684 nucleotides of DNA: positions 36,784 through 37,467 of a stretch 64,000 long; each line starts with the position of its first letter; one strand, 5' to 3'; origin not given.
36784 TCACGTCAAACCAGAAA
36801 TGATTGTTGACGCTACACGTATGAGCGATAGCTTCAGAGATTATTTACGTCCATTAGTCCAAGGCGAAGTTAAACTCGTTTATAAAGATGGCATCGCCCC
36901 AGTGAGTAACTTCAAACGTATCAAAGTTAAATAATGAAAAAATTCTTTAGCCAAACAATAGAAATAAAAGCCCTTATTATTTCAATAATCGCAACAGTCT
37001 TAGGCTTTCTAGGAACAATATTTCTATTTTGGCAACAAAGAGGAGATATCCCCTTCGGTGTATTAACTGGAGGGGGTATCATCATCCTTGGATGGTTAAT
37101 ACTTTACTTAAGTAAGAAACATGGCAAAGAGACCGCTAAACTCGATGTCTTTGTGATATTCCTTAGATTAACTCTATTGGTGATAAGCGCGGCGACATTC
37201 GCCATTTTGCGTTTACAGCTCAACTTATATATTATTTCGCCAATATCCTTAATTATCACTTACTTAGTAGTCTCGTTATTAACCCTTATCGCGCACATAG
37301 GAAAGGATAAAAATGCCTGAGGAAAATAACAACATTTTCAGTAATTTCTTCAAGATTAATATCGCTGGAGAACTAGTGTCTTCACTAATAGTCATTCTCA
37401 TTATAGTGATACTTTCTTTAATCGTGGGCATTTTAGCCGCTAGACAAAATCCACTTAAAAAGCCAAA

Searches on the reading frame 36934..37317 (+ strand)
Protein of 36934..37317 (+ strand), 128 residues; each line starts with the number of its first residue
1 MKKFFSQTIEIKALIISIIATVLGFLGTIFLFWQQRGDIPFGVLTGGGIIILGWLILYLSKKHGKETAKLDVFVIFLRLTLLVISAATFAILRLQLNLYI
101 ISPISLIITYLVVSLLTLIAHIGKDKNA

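Call 73: search_protein_families(library=pfam, proteins=[window:36934-37317:+], max_evalue=0.01)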
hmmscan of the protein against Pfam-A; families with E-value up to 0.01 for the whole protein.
window:36934-37317:+ (128 aa): 1 family
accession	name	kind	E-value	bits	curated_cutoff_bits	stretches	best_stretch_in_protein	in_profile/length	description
PF20712.2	CyanoTRADDas_TM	-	0.0021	18.6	24.3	1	13-63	13-64/68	Cyanobacterial TRADD-N associated 2-Transmembrane domain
